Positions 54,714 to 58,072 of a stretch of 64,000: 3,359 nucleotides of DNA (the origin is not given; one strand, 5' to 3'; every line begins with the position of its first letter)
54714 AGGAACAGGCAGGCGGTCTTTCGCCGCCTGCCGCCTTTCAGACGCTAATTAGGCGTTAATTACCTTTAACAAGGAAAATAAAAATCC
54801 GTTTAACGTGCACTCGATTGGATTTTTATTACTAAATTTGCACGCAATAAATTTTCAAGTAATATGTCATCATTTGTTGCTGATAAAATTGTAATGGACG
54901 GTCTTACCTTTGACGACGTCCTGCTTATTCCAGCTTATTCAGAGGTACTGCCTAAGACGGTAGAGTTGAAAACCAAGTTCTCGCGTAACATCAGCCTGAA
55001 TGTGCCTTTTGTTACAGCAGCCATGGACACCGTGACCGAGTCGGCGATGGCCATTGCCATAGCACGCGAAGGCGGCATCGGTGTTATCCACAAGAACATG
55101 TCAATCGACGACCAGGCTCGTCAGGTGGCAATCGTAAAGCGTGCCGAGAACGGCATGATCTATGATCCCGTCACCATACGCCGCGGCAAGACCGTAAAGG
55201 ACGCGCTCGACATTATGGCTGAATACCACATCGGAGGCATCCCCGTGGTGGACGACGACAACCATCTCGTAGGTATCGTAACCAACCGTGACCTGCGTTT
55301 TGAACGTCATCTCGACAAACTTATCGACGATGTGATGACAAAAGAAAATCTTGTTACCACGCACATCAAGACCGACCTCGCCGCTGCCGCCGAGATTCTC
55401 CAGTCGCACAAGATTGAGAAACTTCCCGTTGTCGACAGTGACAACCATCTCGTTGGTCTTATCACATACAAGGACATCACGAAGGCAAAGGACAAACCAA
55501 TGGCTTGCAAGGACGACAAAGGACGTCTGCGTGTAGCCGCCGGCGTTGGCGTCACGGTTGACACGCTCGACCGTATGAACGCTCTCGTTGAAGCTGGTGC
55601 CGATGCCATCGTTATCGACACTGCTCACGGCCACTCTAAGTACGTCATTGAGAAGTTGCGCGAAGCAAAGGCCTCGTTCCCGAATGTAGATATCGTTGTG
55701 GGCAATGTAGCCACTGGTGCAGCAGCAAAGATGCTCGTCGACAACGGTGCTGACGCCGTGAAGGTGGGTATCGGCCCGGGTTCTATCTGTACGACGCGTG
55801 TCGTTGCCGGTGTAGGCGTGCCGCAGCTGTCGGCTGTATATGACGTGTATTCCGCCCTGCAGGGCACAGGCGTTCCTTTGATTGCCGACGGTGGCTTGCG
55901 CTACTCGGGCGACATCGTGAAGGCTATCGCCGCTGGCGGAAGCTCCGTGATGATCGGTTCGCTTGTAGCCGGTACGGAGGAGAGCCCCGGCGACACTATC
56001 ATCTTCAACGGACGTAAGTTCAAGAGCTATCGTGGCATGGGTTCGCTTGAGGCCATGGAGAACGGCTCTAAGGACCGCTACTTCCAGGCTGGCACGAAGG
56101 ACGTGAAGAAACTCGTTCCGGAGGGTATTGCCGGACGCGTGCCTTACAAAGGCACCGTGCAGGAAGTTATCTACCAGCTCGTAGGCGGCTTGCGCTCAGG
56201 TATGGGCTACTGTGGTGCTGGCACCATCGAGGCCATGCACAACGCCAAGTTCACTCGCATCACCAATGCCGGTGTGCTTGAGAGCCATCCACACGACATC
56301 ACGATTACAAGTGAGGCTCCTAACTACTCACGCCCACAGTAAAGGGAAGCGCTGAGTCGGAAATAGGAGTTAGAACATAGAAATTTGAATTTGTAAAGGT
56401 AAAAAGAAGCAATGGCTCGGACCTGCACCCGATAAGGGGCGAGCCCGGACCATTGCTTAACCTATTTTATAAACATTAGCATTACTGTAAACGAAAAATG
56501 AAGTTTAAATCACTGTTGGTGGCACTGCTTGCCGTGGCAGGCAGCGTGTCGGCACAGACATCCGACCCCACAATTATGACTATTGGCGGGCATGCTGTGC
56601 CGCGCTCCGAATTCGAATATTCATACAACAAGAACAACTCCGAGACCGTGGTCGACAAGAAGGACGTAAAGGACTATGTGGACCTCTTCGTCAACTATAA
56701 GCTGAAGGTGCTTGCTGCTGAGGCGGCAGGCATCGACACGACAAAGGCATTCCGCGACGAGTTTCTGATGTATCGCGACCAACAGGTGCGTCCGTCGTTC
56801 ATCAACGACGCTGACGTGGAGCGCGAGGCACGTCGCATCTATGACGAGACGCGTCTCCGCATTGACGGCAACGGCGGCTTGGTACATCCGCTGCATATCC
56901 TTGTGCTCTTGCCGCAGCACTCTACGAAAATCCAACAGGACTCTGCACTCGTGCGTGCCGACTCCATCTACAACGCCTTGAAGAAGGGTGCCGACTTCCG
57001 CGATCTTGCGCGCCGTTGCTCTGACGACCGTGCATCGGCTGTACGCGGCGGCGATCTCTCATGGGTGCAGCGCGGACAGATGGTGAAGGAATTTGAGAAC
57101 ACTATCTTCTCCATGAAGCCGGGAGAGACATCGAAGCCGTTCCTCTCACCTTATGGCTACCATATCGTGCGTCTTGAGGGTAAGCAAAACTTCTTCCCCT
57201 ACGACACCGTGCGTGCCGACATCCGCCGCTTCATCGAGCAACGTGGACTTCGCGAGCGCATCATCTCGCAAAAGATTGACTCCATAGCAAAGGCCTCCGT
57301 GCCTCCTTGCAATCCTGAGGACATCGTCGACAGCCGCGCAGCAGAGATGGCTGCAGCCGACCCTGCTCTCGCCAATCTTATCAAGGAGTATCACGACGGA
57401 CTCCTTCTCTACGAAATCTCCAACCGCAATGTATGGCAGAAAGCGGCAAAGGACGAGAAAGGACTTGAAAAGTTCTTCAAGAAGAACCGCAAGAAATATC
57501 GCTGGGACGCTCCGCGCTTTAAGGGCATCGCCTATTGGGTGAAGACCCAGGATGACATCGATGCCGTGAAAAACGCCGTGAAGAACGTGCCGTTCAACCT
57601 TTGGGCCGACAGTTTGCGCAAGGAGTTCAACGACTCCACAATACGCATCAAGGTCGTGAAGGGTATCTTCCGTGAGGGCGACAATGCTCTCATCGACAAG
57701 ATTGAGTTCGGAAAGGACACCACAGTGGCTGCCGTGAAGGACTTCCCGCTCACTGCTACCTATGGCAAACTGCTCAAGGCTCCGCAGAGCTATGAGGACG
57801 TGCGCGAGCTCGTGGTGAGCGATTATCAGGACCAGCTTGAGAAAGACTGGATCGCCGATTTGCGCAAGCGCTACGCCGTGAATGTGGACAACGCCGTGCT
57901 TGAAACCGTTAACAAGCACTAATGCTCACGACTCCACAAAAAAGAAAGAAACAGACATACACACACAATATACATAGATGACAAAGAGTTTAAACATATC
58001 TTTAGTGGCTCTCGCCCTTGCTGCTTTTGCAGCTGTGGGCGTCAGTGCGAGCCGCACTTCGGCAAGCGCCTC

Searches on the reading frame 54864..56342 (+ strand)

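Call 66: search_protein_families(library=pfam, proteins=[window:54864-56342:+], max_evalue=0.00001)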
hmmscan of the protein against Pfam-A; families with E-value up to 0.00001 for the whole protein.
window:54864-56342:+ (492 aa): 3 families
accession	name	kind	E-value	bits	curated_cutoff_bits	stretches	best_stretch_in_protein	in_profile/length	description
PF00478.31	IMPDH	-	2.9e-159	530.1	25.6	1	13-477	1-345/345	IMP dehydrogenase / GMP reductase domain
PF00571.33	CBS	-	4e-28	97.9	24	2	98-145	5-52/57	CBS domain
PF03060.21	NMO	-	1.6e-06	28.2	28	0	258-377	125-234/331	Nitronate monooxygenase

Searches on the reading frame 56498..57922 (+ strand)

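Call 66: search_protein_families(library=pfam, proteins=[window:56498-57922:+], max_evalue=0.00001)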
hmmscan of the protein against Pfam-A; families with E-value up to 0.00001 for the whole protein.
window:56498-57922:+ (474 aa): 3 families
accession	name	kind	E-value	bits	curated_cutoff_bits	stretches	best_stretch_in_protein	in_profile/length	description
PF13616.12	Rotamase_3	-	2.4e-27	96.2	22.5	1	133-228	20-114/116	PPIC-type PPIASE domain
PF00639.27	Rotamase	-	2.4e-27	96.2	21.7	1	133-227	1-96/97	PPIC-type PPIASE domain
PF13145.12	Rotamase_2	-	5.5e-12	47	27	1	152-230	34-109/121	PPIC-type PPIASE domain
